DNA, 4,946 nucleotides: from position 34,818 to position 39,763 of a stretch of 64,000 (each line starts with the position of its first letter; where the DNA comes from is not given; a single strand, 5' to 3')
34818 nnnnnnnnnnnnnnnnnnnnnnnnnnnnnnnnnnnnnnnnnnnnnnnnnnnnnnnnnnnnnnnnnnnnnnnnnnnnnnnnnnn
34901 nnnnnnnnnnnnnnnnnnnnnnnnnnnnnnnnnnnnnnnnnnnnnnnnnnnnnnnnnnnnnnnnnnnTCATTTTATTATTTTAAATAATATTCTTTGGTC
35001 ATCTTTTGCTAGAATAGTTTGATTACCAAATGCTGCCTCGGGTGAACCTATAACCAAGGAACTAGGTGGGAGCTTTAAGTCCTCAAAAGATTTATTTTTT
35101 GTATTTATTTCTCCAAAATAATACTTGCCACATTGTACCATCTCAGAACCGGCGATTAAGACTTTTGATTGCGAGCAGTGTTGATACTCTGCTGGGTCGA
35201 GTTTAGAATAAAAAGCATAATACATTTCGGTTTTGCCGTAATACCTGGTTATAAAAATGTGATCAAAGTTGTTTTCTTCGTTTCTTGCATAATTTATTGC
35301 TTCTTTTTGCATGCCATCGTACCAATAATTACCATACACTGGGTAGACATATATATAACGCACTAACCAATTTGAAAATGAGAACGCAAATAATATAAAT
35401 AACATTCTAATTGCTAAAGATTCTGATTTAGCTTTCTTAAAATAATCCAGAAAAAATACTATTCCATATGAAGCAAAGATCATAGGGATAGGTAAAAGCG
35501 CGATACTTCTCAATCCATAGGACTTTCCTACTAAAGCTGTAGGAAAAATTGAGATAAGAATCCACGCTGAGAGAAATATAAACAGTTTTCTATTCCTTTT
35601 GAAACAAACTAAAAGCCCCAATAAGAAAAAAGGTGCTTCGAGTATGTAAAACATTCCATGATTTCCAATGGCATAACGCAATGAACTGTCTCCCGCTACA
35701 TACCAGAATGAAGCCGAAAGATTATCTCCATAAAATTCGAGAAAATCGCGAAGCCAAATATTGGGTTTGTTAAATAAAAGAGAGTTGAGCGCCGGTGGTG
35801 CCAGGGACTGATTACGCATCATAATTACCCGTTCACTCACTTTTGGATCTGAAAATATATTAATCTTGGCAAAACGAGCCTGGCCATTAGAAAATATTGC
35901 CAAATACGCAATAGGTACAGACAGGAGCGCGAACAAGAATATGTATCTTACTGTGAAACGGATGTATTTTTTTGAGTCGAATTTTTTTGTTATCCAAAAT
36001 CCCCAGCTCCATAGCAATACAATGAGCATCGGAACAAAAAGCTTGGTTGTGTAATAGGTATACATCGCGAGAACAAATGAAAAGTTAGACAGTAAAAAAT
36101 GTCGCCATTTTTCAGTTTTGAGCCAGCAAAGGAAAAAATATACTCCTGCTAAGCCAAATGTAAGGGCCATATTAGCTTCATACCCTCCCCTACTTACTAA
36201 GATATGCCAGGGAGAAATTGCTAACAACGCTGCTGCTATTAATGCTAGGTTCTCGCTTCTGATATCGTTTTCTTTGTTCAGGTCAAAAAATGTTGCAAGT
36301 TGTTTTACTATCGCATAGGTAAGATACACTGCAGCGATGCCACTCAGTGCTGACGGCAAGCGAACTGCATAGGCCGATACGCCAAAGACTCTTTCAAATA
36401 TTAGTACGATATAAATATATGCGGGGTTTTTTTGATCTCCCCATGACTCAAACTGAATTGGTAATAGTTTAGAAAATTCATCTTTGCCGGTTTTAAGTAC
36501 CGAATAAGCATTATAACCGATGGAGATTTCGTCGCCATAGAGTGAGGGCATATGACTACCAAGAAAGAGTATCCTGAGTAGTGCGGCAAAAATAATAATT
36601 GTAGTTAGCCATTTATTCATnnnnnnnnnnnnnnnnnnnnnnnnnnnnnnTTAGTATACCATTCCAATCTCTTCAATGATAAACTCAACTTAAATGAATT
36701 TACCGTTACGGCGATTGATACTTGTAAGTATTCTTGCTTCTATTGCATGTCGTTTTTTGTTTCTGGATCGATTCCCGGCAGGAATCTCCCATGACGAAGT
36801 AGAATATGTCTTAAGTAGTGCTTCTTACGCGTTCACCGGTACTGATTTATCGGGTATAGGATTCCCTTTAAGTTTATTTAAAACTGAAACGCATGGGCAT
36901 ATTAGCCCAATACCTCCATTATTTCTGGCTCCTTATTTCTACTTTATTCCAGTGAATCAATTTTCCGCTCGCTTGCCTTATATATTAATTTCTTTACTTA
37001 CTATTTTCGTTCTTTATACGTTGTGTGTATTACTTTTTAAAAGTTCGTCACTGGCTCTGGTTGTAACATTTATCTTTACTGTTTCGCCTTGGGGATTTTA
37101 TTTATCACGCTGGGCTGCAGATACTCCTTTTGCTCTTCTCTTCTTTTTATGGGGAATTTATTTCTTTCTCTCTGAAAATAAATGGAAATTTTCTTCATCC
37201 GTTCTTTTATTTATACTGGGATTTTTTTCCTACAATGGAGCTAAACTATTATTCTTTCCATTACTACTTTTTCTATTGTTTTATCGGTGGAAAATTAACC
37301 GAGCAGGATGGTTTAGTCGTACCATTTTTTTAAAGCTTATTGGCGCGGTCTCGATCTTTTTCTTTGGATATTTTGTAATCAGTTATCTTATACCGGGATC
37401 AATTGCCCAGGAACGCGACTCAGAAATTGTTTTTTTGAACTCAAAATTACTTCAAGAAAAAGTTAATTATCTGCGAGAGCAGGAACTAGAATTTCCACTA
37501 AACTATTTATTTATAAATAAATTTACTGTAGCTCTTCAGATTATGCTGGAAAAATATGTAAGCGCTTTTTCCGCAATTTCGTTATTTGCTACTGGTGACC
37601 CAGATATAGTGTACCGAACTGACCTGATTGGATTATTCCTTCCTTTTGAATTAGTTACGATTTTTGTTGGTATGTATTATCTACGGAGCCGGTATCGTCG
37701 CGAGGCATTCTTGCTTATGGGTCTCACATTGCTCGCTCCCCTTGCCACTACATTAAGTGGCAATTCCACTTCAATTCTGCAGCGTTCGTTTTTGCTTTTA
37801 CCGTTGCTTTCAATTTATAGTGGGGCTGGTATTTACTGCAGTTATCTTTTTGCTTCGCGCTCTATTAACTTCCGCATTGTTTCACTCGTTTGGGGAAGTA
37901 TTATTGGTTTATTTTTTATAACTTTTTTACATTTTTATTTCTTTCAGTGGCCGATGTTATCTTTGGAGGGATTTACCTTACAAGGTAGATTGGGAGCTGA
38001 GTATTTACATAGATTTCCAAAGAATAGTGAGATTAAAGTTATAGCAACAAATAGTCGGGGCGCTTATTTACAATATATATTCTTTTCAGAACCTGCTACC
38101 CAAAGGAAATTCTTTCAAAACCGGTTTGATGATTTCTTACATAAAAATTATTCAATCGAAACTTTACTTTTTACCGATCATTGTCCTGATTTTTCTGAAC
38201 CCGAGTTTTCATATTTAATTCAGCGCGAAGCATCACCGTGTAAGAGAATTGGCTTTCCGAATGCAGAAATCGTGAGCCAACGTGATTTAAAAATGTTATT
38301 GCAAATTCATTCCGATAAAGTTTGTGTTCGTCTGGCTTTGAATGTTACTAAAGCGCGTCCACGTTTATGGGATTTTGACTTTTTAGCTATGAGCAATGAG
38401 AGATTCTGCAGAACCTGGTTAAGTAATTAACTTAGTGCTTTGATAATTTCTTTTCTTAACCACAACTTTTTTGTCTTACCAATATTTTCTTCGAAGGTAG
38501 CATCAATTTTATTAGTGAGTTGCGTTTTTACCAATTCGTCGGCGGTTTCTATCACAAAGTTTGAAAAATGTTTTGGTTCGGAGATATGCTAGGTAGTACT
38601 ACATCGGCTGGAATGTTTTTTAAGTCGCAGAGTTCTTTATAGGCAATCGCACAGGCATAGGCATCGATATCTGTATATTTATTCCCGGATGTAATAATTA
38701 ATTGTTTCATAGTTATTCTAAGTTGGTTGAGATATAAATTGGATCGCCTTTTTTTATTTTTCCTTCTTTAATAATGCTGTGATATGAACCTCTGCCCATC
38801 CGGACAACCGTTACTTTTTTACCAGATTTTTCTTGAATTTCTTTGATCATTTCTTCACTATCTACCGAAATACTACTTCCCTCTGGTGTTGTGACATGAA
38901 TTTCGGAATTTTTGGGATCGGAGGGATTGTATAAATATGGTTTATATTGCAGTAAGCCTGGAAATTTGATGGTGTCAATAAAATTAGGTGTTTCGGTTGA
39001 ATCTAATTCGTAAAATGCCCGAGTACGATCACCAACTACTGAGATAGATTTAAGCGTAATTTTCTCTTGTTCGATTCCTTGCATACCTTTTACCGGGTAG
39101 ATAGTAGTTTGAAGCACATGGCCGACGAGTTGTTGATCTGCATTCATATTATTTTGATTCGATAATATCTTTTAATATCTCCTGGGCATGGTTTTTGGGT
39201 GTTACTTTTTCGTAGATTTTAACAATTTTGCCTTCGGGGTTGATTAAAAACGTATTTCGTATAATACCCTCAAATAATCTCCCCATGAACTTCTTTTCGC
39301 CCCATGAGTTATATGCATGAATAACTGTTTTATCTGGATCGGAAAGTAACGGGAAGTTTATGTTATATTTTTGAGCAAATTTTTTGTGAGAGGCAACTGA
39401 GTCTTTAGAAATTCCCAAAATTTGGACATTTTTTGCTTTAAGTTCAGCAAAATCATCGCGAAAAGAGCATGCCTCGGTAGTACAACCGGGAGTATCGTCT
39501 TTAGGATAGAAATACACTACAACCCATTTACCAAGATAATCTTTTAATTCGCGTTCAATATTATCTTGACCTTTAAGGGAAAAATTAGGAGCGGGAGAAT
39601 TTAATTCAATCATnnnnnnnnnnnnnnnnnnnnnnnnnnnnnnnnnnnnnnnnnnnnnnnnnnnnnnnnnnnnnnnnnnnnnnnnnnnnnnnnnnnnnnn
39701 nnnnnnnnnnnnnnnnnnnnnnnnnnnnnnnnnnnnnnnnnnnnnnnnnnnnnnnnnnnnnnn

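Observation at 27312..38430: Array of five GT-C (PMT_2 / ArnT-PMT-like) glycosyltransferase paralogs interleaved with a CYTH protein and a second giant polytopic membrane protein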

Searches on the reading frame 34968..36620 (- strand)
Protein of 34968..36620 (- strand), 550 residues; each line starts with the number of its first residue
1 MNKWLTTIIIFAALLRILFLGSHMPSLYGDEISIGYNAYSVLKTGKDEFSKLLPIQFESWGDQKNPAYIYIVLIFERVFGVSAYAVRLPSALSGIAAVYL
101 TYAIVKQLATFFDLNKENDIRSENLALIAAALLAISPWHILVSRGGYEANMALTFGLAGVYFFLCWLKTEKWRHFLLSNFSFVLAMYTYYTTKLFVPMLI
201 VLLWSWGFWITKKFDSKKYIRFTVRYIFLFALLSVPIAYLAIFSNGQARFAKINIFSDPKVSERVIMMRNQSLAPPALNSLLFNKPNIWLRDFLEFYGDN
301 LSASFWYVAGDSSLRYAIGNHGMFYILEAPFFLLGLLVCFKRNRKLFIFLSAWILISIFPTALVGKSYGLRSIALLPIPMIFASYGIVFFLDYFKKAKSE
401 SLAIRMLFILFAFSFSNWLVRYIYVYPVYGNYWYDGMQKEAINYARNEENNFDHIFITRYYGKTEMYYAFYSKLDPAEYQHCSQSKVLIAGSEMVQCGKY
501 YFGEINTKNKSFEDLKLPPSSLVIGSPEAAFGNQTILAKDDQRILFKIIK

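Call 4: search_protein_families(library=pfam, proteins=[window:34968-36620:-], max_evalue=0.01)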
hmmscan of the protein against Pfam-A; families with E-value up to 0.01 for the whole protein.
window:34968-36620:- (550 aa): 1 family
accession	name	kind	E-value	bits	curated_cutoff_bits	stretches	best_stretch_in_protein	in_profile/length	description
PF13231.12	PMT_2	-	2.3e-10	41.4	26.1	1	65-213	3-141/160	Dolichyl-phosphate-mannose-protein mannosyltransferase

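Call 5: search_protein_families(library=ncbifam, proteins=[window:34968-36620:-], max_evalue=0.01)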
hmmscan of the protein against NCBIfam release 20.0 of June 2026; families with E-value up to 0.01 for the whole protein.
window:34968-36620:- (550 aa): 1 family
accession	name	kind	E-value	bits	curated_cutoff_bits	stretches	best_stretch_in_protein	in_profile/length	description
TIGR03663.1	TIGR03663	subfamily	3.8e-08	32.8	126.25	1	5-410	4-361/435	flippase activity-associated protein Agl23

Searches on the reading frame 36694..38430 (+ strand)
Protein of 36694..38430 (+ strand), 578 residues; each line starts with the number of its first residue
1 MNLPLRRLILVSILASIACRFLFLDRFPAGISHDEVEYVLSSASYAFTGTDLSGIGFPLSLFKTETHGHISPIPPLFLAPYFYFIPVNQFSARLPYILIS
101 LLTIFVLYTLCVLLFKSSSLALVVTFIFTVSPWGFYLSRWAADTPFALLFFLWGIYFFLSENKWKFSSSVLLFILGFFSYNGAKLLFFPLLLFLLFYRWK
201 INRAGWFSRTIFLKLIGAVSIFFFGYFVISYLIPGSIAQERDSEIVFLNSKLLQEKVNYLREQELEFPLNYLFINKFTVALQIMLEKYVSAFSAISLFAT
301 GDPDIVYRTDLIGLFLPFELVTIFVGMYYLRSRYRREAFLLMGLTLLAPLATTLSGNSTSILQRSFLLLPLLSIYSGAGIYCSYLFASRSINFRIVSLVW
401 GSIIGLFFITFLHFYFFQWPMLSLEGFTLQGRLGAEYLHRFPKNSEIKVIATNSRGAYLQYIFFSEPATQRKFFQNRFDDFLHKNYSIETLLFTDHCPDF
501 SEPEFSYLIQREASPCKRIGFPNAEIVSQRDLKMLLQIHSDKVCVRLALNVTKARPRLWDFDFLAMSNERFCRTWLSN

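Call 4: search_protein_families(library=pfam, proteins=[window:36694-38430:+], max_evalue=0.01)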
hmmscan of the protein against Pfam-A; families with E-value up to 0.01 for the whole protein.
window:36694-38430:+ (578 aa): 1 family
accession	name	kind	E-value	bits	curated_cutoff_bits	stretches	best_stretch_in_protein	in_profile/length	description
PF13231.12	PMT_2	-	5.4e-07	30.4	26.1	1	72-215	4-151/160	Dolichyl-phosphate-mannose-protein mannosyltransferase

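Call 5: search_protein_families(library=ncbifam, proteins=[window:36694-38430:+], max_evalue=0.01)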
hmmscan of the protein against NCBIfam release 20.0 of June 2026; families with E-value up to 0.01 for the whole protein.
window:36694-38430:+ (578 aa): 0 families

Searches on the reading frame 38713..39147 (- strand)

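Call 10: search_protein_families(library=pfam, proteins=[window:38713-39147:-], max_evalue=0.001)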
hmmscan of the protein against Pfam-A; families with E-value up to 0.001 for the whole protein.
window:38713-39147:- (144 aa): 1 family
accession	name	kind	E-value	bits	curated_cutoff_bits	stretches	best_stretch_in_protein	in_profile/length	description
PF03476.21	MOSC_N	-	2.7e-05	24.4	25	1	9-111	2-91/119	MOSC N-terminal beta barrel domain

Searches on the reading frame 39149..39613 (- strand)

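Call 10: search_protein_families(library=pfam, proteins=[window:39149-39613:-], max_evalue=0.001)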
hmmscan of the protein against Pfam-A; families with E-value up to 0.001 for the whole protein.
window:39149-39613:- (154 aa): 3 families
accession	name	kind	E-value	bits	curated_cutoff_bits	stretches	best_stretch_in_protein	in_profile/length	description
PF00578.27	AhpC-TSA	-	4.5e-43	146.6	26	1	6-132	3-123/124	AhpC/TSA family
PF08534.16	Redoxin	-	1.1e-22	80.9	26.6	1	5-141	3-139/148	Redoxin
PF13911.12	AhpC-TSA_2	-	1.1e-05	26.2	27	1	52-104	3-55/114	AhpC/TSA antioxidant enzyme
